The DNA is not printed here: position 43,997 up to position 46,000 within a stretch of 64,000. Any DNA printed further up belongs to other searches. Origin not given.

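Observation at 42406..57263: Four-gene cassette: a 3,746-aa repeat protein plus three uncharacterised membrane proteins (candidate sortase-independent display module for a giant adhesin)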

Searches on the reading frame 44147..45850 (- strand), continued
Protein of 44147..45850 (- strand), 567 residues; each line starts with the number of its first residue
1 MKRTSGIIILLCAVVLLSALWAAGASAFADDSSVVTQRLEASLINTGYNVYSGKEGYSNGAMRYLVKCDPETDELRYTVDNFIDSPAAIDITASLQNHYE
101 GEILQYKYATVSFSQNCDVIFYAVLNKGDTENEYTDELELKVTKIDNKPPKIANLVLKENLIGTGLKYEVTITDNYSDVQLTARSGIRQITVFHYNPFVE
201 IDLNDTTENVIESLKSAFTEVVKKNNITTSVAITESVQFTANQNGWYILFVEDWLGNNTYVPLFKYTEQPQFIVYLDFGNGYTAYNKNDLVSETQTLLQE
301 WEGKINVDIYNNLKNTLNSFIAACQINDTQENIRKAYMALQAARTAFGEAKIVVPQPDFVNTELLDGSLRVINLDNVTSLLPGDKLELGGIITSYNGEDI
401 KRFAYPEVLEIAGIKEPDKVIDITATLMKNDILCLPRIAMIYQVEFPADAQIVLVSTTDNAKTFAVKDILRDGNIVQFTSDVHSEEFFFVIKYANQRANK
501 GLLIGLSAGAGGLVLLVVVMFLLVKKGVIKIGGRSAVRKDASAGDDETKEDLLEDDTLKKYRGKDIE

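Call 63: fold_search(model_id=the predicted structure, library=pdb)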
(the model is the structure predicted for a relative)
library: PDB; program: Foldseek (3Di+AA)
matches with E <= 10: 548; with E <= 0.001: 0
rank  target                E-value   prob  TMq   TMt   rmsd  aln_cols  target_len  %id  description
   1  9qu3                  1.7e-01  0.89  0.38  0.31  12.4       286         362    9  Cryo-EM structure of the human choline transporter-like protein hCTL1 in LMNG (released 2025-05-14)
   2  6r72_B                2.1e-01  0.23  0.23  0.15  14.6       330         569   15  Crystal structure of BmrA-E504A in an outward-facing conformation (released 2020-05-06)
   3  6qv0_B                2.2e-01  0.28  0.23  0.14  15.7       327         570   16  Structure of ATP-bound outward-facing TM287/288 in complex with sybody Sb_TM35 (released 2019-05-29)
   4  6quz_B                2.3e-01  0.35  0.26  0.15  15.6       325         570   16  Structure of ATPgS-bound outward-facing TM287/288 in complex with sybody Sb_TM35 (released 2019-05-29)
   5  4q4j_A                2.3e-01  0.16  0.18  0.10  18.6       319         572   15  Structure of crosslinked TM287/288_S498C_S520C mutant (released 2014-07-16)
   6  9g2l_B                2.6e-01  0.21  0.18  0.11  17.9       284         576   14  Cryo-EM structure of IrtAB in inward-facing state in LMNG (released 2024-12-18)
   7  6qv0_D                2.7e-01  0.25  0.23  0.14  15.7       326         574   16  Structure of ATP-bound outward-facing TM287/288 in complex with sybody Sb_TM35 (released 2019-05-29)
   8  6raf_B                2.8e-01  0.16  0.18  0.12  16.1       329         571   15  Heterodimeric ABC exporter TmrAB in inward-facing narrow conformation under turnover conditions (released 2019-07-31)
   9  6quz_D                2.9e-01  0.30  0.25  0.15  15.6       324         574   16  Structure of ATPgS-bound outward-facing TM287/288 in complex with sybody Sb_TM35 (released 2019-05-29)
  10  3wme                  3.5e-01  0.23  0.21  0.12  17.1       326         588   12  Crystal structure of an inward-facing eukaryotic ABC multidrug transporter (released 2014-03-19)
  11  4ry2_A                3.6e-01  0.18  0.19  0.10  17.6       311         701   11  Crystal structure of the peptidase-containing ABC transporter PCAT1 (released 2015-07-22)
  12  3qf4_A                4.0e-01  0.18  0.18  0.10  17.1       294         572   13  Crystal structure of a heterodimeric ABC transporter in its inward-facing conformation (released 2012-03-28)
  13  9p80_R                4.3e-01  0.16  0.19  0.18  17.5       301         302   12  NTSR1-Gi-NTS(8-13) Complex in the Non-Canonical, AHD Open State (NC-Open-Apo) (released 2026-03-25)
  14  6r0z_N                4.3e-01  0.11  0.13  0.07  25.6       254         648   14  Thermus thermophilus V/A-type ATPase/synthase, rotational state 1L (released 2019-08-28)
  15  9fw3_B                4.7e-01  0.15  0.20  0.13  15.5       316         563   14  Cryo-EM structure of IrtAB 2xEQ mutant in outward-occluded state in nanodisc in complex with mycobactin (released 2024-12-18)
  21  9f63                  5.9e-01  0.82  0.43  0.31   9.1       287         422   11  Crystal structure of Saccharomyces cerevisiae pH nine-sensitive protein 1 (PNS1) (released 2024-05-15)
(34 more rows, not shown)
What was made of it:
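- On ABC-2 type permease: Foldseek matches to ABC exporters have TM <=0.26 (call 63).
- Foldseek matches to ABC exporters have probability at or below 0.35 and TM at or below 0.26 (call 63).
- Tried and rejected: I treat the choline-transporter-like and ABC-exporter rows as noise or a weak lead (call 63).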

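Call 67: find_related_loci(query=A1, collection=viral_contigs, flank=10000)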
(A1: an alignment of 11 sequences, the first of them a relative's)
Query A1 (276 aa) in viral_contigs; peptide patterns used: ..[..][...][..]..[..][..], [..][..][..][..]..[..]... (x = any residue, [..] = any of these).
114 stretches matched a pattern, but none encodes a relative of the query by tblastn (E <= 1e-3).
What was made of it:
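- Nothing was found in 2.9 million viral contigs (call 67).
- Tried and rejected: The viral contig scan found nothing (call 67).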

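Call 68: find_related_loci(query=A1, collection=metagenome_contigs, flank=10000)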
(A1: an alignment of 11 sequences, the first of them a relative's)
Query A1 (276 aa) in metagenome_contigs; peptide patterns used: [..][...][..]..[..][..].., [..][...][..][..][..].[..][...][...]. (x = any residue, [..] = any of these).
388 stretches matched a pattern; 3 encode a relative of the query (tblastn E <= 1e-3); 3 distinct loci.
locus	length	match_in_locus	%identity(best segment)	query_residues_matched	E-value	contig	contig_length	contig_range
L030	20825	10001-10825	51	1-275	2e-87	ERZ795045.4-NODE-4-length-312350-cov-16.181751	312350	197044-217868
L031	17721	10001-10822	43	1-274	5e-75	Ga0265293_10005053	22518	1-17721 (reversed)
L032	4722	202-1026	44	1-275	8e-71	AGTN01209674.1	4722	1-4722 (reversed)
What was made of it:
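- Tried and rejected: The metagenome scan added only known lineages (call 68).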

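Call 73: search_solved_structures(query=A5, max_evalue=1)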
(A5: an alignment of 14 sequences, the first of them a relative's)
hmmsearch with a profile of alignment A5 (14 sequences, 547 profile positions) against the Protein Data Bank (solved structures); distinct sequences matched with E-value up to 1: 16.
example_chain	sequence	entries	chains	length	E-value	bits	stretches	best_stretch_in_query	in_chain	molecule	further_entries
2lp1_A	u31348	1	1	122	0.013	17.4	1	470-511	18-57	C99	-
7b3j_A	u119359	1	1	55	0.019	16.8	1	470-510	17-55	Isoform L-APP677 of Amyloid-beta precursor protein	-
5a2f_A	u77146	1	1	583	0.026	16.4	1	475-534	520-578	CD166 ANTIGEN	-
8x54_E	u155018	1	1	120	0.028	16.2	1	470-511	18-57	Amyloid-beta precursor protein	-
6iyc_E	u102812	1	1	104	0.038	15.8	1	470-511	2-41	Amyloid-beta A4 protein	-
2llm_A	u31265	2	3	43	0.042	15.7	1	470-510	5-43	Amyloid beta A4 protein | P3(42)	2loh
8x52_E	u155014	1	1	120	0.051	15.4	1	468-511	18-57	Amyloid-beta precursor protein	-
7b3k_A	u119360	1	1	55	0.057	15.2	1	470-510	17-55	Isoform L-APP677 of Amyloid-beta precursor protein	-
1yc9_A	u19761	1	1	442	0.066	15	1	275-363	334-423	multidrug resistance protein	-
7usw_D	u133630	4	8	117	0.11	14.3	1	482-528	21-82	Transmembrane inner ear expressed protein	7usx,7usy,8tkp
8kew_F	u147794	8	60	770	0.17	13.7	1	470-511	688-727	P3(40) | Amyloid-beta precursor protein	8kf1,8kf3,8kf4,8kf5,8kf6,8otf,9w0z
9gos_A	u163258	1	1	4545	0.3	12.8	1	477-516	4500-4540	Flagella Membrane Glycoprotein 1B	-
7nqg_AAA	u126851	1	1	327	0.42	12.4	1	18-120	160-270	TrapT family, dctP subunit, C4-dicarboxylate periplasmic binding protein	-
6v4b_A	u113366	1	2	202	0.53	12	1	220-265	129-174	Neur_chan_LBD domain-containing protein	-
5y50_A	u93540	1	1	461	0.82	11.4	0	480-519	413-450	Protein DETOXIFICATION 14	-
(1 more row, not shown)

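Call 74: search_protein_families(library=phrogs, proteins=[window:44147-45850:-], max_evalue=0.1)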
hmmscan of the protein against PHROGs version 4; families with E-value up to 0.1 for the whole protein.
window:44147-45850:- (567 aa): 1 family
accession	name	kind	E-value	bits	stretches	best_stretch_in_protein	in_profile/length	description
phrog_3361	-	unknown function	0.031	14.7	1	178-231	20-73/212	-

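Call 75: search_protein_families(library=padloc, proteins=[window:44147-45850:-], max_evalue=0.1)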
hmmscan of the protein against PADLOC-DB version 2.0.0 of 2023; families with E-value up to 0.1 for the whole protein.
window:44147-45850:- (567 aa): 0 families

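Call 78: predict_structure(alignment_id=A5)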
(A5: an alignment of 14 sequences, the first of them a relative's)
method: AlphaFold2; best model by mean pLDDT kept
length: 567 residues; sequences in the alignment: 14
mean_pLDDT: 76.5   pTM: 0.56
mean pLDDT of the five models: 76.5, 76.3, 74.5, 74.3, 73.7
residues with pLDDT >= 90: 153; 70-90: 265; 50-70: 60; < 50: 89
segments of 3 or more residues with pLDDT < 50: 1-3, 23-36, 47-58, 178-182, 496-509, 529-567
pLDDT, mean of each block of 10 residues (from residue 1): 61 67 40 52 63 45 84 90 81 88 86 81 86 85 72 84 77 67 68 88 85 85 77 83 92 82 89 88 91 93 92 93 89 94 93 80 86 86 88 87 85 87 88 86 89 85 86 90 82 61 44 62 59 32 28 33 32
secondary structure, 60 per line:
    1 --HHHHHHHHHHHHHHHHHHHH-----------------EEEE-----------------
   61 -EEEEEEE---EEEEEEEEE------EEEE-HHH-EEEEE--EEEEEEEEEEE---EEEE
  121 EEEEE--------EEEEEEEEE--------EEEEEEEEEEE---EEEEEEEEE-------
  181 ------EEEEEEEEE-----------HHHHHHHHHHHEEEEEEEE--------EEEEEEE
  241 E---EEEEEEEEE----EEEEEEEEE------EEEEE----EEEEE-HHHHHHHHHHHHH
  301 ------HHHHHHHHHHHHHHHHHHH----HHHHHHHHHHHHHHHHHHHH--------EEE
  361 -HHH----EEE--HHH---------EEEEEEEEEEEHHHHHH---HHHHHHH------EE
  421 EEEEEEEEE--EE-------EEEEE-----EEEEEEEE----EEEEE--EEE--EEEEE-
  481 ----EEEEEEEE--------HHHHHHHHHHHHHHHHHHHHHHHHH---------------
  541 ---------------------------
elements in order: H3-22 E40-43 E62-68 E72-80 E87-90 E96-100 E103-113 E117-125 E134-142 E151-161 E165-173 E187-195 H207-217 E218-225 E234-241 E245-253 E258-266 E273-277 E282-286 H288-300 H307-325 H330-349 E358-360 E369-371 E386-396 H397-402 H406-412 E419-429 E441-445 E451-458 E463-467 E470-472 E475-479 E485-492 H501-525
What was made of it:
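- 44147..45850 (-): Gene 2: a 567-aa type I membrane protein with a signal peptide, two beta-sandwich domains, a three-helix bundle, a third beta-sandwich, a Gly-rich TM helix and a charged tail. AlphaFold2 gives mean pLDDT 76.5, with the ectodomain at 80-93 (call 78).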

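Call 80: find_encoding_contigs(protein=P0003, flank=2000, max_places=3)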
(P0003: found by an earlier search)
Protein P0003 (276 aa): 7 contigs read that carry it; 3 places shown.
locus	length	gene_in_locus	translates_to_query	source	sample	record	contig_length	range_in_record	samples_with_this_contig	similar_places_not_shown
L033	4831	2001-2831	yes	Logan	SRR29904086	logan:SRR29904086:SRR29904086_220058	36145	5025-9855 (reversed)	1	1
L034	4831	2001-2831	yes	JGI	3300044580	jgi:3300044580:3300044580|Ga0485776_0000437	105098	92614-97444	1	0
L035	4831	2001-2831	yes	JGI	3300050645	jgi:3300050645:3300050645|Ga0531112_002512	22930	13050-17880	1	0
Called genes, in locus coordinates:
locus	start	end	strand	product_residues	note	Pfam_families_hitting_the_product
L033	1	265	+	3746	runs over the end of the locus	PF18887:MBG_3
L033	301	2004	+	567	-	-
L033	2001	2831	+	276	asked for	-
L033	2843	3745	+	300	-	-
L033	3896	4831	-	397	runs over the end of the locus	PF05636:HIGH_NTase1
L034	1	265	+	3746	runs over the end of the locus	PF18887:MBG_3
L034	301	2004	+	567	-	-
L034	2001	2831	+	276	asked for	-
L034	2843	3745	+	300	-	-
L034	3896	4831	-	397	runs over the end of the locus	PF05636:HIGH_NTase1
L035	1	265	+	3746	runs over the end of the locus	PF18887:MBG_3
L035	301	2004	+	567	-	-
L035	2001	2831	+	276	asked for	-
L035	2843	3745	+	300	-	-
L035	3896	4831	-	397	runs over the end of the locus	PF05636:HIGH_NTase1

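Call 81: find_encoding_contigs(protein=P0047, flank=10000, max_places=2)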
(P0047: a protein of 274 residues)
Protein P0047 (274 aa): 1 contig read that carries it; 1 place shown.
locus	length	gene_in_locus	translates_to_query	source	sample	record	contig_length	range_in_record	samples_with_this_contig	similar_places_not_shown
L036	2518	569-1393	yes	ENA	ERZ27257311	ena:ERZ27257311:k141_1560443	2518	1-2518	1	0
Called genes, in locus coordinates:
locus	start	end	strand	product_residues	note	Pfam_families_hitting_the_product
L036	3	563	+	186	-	?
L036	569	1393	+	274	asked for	-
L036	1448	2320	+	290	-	-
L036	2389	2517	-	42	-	?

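Call 83: fold_search(model_id=the predicted structure, library=pdb)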
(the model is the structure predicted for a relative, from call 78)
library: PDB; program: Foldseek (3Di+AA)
matches with E <= 10: 1341; with E <= 0.001: 22
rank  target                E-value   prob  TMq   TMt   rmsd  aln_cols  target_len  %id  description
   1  4nuz                  4.0e-06  1.00  0.12  0.09  21.6       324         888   10  Crystal structure of a glycosynthase mutant (D233Q) of EndoS, an endo-beta-N-acetyl-glucosaminidase from Streptococcus p (released 2014-04-09)
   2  4nuy                  1.2e-05  1.00  0.13  0.09  19.6       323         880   11  Crystal structure of EndoS, an endo-beta-N-acetyl-glucosaminidase from Streptococcus pyogenes (released 2014-04-09)
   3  6en3_A                3.7e-05  0.99  0.14  0.10  19.1       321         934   11  Crystal structure of full length EndoS from Streptococcus pyogenes in complex with G2 oligosaccharide. (released 2018-06-13)
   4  8ysz_B                4.3e-05  1.00  0.18  0.20  20.0       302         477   10  Cryo-EM structure of the complex IR with three IGF-II (released 2025-03-26)
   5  6grs_B                5.1e-05  0.94  0.13  0.12  26.0       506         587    7  Paired immunoglobulin-like receptor B (PirB) or Leukocyte immunoglobulin-like receptor subfamily B member 3 (LILRB3) f (released 2019-02-06)
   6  8xk1_B                7.4e-05  0.99  0.15  0.12  19.8       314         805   11  Cryo-EM structure of human insulin receptor bound to 4 IGF-I (released 2024-12-25)
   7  4rtd                  9.2e-05  0.77  0.14  0.09  37.5       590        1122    8  Escherichia coli alpha-2-macroglobulin activated by porcine elastase (released 2015-07-15)
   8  3pvm_A                9.7e-05  0.82  0.15  0.06  28.6       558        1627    8  Structure of Complement C5 in Complex with CVF (released 2011-01-19)
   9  9qk2_F                9.7e-05  0.77  0.13  0.12  28.4       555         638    8  Structure of the Complement classical and lectin pathway C3 convertase in complex with substrate C3 (released 2025-12-24)
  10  4u48                  1.5e-04  0.60  0.12  0.06  37.0       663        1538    9  Crystal structure of Salmonella alpha-2-macroglobulin (released 2014-09-17)
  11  6grs_A                1.7e-04  0.91  0.13  0.13  26.2       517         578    7  Paired immunoglobulin-like receptor B (PirB) or Leukocyte immunoglobulin-like receptor subfamily B member 3 (LILRB3) f (released 2019-02-06)
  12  7zan_C                2.6e-04  0.99  0.15  0.25  11.8       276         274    6  Crystal Structure of human IL-17A in complex with IL-17RA and IL-17RC (released 2022-10-12)
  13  7s7k_A                2.7e-04  0.96  0.12  0.13  15.8       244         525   11  Crystal structure of the EphB2 extracellular domain (released 2021-10-27)
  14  8wa2_D                2.7e-04  0.92  0.22  0.11  20.5       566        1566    9  cryo-EM structure of native mastigonemes isolated from Chlamydomonas reinhardtii at 3.0 angstrom resolution (released 2024-04-10)
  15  4u4j                  3.2e-04  0.63  0.13  0.06  36.9       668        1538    9  Crystal structure of Salmonella alpha-2-macroglobulin mutant Y1175G (released 2014-09-17)
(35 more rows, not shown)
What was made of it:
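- It has a beta-sandwich/helical-bundle architecture (calls 78, 83).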

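Call 87: fold_search(model_id=the predicted structure, library=viral)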
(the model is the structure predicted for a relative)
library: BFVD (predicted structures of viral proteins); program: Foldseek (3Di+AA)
matches with E <= 10: 103; with E <= 0.001: 0
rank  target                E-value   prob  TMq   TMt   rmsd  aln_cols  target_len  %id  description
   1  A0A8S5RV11            8.5e-02  0.99  0.40  0.51   8.6       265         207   13  DUF975 family protein [Siphoviridae sp. ctHip2]
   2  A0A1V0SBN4            3.1e-01  0.30  0.24  0.16  14.1       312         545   12  ABC transporter [Catovirus CTV1]
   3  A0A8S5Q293            5.2e-01  0.13  0.17  0.12  16.8       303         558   12  ABC-type multidrug transport system, ATPase and permease component [Myoviridae sp. ctMYT7]
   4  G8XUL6                5.4e-01  0.11  0.15  0.16  17.1       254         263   14  Membrane protein A38 [Aotine betaherpesvirus 1]
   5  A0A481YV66            6.2e-01  0.09  0.17  0.12  16.3       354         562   14  ABC transporter [Marseillevirus LCMAC103]
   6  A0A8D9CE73            7.7e-01  0.15  0.21  0.16  36.3       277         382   10  Uncharacterized protein [uncultured marine phage]
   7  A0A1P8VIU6            9.6e-01  0.30  0.30  0.28  13.4       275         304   14  Envelope protein [Murid betaherpesvirus 3]
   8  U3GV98                9.6e-01  0.11  0.19  0.18  15.0       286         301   11  G-protein coupled receptor [Suid betaherpesvirus 2]
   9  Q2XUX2                1.0e+00  0.28  0.28  0.30  20.0       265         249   15  (no name in the UniProt tables at hand)
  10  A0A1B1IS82            1.0e+00  0.06  0.16  0.09  30.4       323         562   10  (no name in the UniProt tables at hand)
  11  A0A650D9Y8            1.2e+00  0.13  0.21  0.25  13.8       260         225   12  (no name in the UniProt tables at hand)
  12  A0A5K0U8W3            1.4e+00  0.06  0.17  0.09  17.3       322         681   13  ABC transporter domain-containing protein [Yasminevirus sp. GU-2018]
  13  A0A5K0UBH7            1.4e+00  0.10  0.19  0.19  15.5       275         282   14  Mitochondrial carrier protein [Yasminevirus sp. GU-2018]
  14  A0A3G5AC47            1.6e+00  0.08  0.18  0.20  19.1       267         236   11  Uncharacterized protein [Hyperionvirus sp.]
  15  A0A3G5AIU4            1.8e+00  0.04  0.14  0.10  19.9       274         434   15  Uncharacterized protein [Solumvirus sp.]
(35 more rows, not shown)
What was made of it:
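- On GPDPase_memb (PF10110) / DUF975 / DUF624 superfamily: The top BFVD match is a DUF975 protein, with probability 0.99 but E 0.085 and TM 0.40/0.51 (call 87).
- The best structural match is a DUF975 protein (probability 0.99, TM 0.40/0.51; call 87).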

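Call 91: search_protein_families(library=pfam, proteins=[P0101, P0104, P0110, P0119, P0124, P0134, P0147, P0156, P0163, P0172], max_evalue=0.5)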
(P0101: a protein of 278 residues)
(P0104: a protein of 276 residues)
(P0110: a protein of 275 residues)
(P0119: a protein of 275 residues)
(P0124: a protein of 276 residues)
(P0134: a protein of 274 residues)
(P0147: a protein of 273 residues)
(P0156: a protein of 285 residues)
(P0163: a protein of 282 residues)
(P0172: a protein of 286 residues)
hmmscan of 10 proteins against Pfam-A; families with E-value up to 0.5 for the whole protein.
P0101 (278 aa): 0 families

P0104 (276 aa): 0 families

P0110 (275 aa): 0 families

P0119 (275 aa): 0 families

P0124 (276 aa): 0 families

P0134 (274 aa): 0 families

P0147 (273 aa): 1 family
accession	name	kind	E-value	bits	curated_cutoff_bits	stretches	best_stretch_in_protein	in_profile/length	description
PF13850.11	ERGIC_N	-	0.17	12.5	27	1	160-219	22-79/91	Endoplasmic Reticulum-Golgi Intermediate Compartment (ERGIC)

P0156 (285 aa): 0 families

P0163 (282 aa): 0 families

P0172 (286 aa): 1 family
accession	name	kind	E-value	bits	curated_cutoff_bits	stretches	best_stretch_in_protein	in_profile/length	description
PF05887.16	Trypan_PARP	-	0.064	13.7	100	1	11-43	6-38/134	Procyclic acidic repetitive protein (PARP)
